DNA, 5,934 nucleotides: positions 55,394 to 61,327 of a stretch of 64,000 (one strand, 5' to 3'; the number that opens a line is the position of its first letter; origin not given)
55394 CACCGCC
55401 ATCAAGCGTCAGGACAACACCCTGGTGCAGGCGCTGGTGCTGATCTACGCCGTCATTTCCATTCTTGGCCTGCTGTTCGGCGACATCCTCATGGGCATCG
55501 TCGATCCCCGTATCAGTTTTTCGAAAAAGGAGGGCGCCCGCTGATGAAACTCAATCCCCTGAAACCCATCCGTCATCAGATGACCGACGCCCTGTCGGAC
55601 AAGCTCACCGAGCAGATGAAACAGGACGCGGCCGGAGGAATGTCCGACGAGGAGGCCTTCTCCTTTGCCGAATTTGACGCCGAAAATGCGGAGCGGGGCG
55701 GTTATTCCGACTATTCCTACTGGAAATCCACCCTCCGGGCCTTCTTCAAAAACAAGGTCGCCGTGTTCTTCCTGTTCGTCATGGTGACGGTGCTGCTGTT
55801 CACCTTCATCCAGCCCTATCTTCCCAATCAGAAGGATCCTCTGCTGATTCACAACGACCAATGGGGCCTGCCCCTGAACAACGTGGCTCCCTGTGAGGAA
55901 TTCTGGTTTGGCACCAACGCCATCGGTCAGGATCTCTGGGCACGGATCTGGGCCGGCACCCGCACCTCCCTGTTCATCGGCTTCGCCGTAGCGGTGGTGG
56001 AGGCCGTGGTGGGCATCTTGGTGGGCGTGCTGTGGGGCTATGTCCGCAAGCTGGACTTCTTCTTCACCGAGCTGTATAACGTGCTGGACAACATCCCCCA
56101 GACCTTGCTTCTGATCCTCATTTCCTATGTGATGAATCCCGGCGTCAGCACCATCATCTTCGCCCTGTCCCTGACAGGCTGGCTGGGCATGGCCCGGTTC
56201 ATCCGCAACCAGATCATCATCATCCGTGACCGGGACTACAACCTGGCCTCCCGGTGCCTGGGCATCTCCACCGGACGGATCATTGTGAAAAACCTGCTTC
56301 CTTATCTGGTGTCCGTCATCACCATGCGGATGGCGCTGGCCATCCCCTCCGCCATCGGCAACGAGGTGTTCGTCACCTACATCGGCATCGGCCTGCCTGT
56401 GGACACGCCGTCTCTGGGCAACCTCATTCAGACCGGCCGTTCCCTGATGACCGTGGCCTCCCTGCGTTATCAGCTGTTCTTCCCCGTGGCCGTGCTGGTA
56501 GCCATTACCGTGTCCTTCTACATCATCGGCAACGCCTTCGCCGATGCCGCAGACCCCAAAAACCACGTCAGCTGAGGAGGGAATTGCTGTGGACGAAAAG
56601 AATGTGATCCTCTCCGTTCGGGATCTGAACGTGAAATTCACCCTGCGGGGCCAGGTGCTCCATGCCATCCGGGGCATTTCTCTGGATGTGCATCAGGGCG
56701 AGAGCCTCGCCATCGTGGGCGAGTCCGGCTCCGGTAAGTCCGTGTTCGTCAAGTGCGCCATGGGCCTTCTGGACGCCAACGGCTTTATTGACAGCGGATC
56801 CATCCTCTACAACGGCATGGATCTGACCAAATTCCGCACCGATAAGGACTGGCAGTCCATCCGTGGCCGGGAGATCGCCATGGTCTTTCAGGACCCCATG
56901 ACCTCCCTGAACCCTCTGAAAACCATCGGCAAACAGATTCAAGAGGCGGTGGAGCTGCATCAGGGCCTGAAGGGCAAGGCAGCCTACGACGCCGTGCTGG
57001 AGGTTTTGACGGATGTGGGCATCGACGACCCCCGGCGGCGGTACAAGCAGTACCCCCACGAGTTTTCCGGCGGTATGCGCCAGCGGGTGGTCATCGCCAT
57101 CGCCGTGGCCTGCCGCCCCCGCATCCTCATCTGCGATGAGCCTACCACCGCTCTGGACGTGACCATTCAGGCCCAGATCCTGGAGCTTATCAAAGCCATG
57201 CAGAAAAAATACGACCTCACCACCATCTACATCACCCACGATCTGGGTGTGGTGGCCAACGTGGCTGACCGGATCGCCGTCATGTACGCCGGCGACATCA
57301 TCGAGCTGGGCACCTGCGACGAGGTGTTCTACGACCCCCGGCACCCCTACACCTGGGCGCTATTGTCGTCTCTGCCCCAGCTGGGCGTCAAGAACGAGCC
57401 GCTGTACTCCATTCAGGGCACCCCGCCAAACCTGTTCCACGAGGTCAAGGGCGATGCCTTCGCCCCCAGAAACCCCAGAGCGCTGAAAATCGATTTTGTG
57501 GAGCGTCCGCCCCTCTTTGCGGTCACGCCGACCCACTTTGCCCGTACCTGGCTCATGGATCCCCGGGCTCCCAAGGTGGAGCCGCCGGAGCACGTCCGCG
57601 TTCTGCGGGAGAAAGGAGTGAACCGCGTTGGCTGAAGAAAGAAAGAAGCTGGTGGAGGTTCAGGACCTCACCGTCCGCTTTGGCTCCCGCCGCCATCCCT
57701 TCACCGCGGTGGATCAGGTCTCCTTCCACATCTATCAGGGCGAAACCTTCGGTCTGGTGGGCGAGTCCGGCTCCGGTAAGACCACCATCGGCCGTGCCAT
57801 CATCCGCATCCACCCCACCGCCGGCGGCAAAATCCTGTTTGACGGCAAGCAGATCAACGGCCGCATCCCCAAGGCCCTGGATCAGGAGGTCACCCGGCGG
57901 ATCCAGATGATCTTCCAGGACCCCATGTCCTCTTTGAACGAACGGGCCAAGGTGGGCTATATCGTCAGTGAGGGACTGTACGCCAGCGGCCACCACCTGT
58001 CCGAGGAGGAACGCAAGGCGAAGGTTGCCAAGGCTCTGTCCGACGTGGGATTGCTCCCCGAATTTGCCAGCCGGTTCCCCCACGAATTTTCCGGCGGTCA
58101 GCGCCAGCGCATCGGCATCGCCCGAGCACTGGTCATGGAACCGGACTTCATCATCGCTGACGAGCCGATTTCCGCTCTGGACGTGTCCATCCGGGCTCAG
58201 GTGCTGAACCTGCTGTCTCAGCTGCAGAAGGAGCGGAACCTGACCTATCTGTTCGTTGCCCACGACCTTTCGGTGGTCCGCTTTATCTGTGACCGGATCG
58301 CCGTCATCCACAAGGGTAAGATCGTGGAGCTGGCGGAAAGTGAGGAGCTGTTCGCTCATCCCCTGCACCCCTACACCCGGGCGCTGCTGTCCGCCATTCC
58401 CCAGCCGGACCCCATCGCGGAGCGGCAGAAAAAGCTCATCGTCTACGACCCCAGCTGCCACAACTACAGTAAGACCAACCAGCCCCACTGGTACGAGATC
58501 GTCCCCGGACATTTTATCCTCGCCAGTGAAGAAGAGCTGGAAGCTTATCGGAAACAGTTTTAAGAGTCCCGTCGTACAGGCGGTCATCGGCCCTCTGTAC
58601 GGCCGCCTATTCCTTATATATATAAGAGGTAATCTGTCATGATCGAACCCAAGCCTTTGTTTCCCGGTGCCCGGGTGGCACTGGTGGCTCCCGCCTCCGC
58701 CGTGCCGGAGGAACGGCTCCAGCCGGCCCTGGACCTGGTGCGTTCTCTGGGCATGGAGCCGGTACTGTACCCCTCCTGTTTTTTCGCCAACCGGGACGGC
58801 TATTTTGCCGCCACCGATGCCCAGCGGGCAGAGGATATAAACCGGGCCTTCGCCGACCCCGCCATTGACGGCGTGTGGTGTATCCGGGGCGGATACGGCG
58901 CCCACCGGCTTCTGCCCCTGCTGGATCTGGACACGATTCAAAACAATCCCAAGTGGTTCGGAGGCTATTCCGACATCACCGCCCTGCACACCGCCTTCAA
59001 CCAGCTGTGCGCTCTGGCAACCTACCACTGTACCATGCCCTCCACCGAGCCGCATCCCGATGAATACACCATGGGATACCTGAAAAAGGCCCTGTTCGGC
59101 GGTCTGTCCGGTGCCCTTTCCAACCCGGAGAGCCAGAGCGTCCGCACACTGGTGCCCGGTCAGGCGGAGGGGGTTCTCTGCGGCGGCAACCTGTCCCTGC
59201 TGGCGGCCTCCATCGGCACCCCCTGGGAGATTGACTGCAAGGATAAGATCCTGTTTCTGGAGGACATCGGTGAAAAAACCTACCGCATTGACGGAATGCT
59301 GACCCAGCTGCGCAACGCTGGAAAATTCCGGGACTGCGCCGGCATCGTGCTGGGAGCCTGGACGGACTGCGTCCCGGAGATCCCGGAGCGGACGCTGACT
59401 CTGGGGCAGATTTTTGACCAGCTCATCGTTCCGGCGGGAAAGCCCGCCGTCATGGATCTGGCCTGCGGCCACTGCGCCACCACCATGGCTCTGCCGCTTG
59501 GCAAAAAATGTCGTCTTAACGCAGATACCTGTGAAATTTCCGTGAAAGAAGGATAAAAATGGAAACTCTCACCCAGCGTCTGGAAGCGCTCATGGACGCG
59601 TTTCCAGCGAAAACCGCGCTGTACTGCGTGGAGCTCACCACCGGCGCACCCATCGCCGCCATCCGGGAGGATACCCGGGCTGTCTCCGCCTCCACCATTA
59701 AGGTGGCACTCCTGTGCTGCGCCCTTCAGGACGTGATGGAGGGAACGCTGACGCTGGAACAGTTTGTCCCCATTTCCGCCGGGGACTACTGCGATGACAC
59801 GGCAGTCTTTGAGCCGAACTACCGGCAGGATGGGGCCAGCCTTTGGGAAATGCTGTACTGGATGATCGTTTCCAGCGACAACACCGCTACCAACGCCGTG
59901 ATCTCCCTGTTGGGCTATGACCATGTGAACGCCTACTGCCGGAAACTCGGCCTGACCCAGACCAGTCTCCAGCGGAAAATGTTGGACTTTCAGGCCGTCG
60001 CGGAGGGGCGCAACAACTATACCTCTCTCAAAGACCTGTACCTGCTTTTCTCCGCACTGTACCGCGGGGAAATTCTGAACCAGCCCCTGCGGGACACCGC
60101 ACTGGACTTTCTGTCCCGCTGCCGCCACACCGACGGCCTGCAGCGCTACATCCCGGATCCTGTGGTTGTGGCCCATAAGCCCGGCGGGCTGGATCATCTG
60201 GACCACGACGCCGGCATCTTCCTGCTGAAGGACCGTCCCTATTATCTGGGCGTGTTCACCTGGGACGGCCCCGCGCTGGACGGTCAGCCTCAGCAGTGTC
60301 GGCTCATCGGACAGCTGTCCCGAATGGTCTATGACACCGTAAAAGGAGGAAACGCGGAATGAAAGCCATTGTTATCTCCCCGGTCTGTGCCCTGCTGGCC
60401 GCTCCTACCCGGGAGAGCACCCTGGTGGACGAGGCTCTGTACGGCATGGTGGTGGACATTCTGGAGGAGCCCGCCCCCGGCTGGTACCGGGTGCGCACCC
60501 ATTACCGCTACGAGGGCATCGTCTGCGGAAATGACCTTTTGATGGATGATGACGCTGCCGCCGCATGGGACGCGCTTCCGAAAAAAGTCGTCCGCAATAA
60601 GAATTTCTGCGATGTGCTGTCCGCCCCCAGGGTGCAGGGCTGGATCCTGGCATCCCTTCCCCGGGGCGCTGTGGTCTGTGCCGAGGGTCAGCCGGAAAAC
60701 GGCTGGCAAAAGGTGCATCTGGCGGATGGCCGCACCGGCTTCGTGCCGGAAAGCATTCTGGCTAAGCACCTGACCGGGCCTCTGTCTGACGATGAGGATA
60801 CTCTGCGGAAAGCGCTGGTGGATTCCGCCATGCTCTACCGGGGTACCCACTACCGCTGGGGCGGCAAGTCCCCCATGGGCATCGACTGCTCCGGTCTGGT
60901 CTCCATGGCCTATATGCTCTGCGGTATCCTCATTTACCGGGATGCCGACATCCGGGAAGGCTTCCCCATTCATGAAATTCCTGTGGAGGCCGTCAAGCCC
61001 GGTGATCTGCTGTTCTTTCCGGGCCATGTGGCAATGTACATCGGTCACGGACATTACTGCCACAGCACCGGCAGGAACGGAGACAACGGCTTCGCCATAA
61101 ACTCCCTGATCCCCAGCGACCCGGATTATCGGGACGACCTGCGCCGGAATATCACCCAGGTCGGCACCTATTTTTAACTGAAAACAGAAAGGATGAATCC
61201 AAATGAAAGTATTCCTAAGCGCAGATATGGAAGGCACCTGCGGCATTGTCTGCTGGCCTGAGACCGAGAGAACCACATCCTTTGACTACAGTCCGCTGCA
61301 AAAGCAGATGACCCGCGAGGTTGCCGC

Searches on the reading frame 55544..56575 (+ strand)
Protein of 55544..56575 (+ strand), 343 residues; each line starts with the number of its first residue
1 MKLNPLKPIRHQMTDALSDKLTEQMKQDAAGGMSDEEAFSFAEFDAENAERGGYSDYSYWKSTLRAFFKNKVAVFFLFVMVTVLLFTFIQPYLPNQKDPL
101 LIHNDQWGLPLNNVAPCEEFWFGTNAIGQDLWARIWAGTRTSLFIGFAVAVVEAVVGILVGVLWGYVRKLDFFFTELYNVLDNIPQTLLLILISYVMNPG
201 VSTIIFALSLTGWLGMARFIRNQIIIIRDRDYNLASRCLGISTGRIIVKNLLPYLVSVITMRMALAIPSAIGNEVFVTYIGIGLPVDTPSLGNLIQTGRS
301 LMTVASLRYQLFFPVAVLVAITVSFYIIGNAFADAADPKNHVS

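Call 60: search_protein_families(library=pfam, proteins=[window:55544-56575:+], max_evalue=0.001)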
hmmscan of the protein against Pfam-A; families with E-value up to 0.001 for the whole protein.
window:55544-56575:+ (343 aa): 2 families
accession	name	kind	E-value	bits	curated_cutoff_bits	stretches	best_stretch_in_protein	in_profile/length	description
PF00528.27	BPD_transp_1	-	2.5e-22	79.9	26.4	1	157-339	1-181/184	Binding-protein-dependent transport system inner membrane component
PF12911.12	OppC_N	-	6.3e-09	36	23.9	1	58-98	1-45/53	N-terminal TM domain of oligopeptide transport permease C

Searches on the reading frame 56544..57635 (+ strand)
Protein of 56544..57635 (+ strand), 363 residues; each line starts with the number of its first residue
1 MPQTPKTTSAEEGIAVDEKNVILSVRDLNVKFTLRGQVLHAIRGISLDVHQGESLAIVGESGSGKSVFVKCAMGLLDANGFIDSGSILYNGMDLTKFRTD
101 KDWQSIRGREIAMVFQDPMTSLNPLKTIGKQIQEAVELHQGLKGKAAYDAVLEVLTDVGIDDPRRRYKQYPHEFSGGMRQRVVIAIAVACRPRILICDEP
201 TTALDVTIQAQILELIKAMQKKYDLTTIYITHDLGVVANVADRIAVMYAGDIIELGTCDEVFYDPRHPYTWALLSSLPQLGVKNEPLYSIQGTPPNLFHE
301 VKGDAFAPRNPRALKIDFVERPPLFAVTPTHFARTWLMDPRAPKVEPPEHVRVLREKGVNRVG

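Call 60: search_protein_families(library=pfam, proteins=[window:56544-57635:+], max_evalue=0.001)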
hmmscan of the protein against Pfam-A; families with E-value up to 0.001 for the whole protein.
window:56544-57635:+ (363 aa): 4 families
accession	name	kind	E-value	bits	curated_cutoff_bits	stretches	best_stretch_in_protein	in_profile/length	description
PF00005.33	ABC_tran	-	8.9e-31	107.8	25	1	43-202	2-137/137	ABC transporter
PF08352.17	oligo_HPY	-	4.2e-13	49.9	27.1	1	253-314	1-62/65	Oligopeptide/dipeptide transporter, C-terminal region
PF13304.12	AAA_21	-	5.4e-09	37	27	1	157-237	221-303/304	AAA domain, putative AbiEii toxin, Type IV TA system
PF02463.25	SMC_N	-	0.0007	19.5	40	0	55-246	27-211/220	RecF/RecN/SMC N terminal domain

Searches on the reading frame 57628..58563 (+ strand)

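Call 60: search_protein_families(library=pfam, proteins=[window:57628-58563:+], max_evalue=0.001)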
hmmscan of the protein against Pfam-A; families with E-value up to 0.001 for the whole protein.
window:57628-58563:+ (311 aa): 3 families
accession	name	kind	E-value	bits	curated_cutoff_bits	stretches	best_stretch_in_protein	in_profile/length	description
PF00005.33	ABC_tran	-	4.8e-30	105.4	25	1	29-181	2-136/137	ABC transporter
PF08352.17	oligo_HPY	-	2.6e-09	37.8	27.1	1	233-269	1-37/65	Oligopeptide/dipeptide transporter, C-terminal region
PF02463.25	SMC_N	-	0.00036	20.5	40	1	41-215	27-200/220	RecF/RecN/SMC N terminal domain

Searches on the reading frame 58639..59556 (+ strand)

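Call 18: search_protein_families(library=pfam, proteins=[window:58639-59556:+], max_evalue=0.001)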
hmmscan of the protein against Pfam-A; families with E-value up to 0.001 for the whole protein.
window:58639-59556:+ (305 aa): 2 families
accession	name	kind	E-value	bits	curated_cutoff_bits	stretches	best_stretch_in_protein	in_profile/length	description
PF02016.21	Peptidase_S66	-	3e-40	137.6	25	1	13-130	1-120/121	LD-carboxypeptidase N-terminal domain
PF17676.7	Peptidase_S66C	-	2.4e-35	122.2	23.7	1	177-293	1-120/120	LD-carboxypeptidase C-terminal domain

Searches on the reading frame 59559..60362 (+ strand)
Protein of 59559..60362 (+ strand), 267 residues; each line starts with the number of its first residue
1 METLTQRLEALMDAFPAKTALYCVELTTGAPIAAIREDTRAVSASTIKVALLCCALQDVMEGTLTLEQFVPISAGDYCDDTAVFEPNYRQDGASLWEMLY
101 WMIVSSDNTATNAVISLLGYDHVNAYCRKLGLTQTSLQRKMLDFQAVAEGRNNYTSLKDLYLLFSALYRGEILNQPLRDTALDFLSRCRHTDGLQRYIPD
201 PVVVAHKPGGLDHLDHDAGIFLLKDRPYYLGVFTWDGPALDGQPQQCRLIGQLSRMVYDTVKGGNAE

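Call 18: search_protein_families(library=pfam, proteins=[window:59559-60362:+], max_evalue=0.001)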
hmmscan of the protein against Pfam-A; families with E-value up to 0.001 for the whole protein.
window:59559-60362:+ (267 aa): 2 families
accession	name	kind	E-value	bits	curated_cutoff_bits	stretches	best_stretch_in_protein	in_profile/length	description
PF13354.11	Beta-lactamase2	-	1.1e-53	182.2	22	1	21-234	2-214/214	Beta-lactamase enzyme family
PF00768.25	Peptidase_S11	-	0.00045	20.2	27.6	1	17-139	12-142/239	D-alanyl-D-alanine carboxypeptidase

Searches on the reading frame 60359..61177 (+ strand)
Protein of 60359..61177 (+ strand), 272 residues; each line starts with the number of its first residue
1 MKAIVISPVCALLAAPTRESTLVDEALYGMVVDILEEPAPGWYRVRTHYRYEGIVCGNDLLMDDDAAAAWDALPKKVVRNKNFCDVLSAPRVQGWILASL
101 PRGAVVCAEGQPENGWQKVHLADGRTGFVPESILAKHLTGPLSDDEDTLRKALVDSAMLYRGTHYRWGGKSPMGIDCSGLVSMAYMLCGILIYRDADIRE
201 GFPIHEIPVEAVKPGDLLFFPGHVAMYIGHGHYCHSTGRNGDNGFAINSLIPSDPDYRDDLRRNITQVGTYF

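Call 18: search_protein_families(library=pfam, proteins=[window:60359-61177:+], max_evalue=0.001)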
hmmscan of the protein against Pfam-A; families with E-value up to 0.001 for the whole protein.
window:60359-61177:+ (272 aa): 5 families
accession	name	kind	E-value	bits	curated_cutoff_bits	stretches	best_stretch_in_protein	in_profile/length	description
PF00877.26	NLPC_P60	-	6.8e-19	68.2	23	1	162-238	1-82/105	NlpC/P60 family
PF18348.7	SH3_16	-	7.4e-12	45.3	25.8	1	12-56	1-45/49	Bacterial dipeptidyl-peptidase Sh3 domain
PF08239.17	SH3_3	-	2.4e-10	40.9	27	1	14-53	7-46/54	Bacterial SH3 domain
PF14604.12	SH3_9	-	1.2e-06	28.6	30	1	99-134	14-48/49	Variant SH3 domain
PF00018.34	SH3_1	-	0.00059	19.8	22.9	0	103-130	19-47/48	SH3 domain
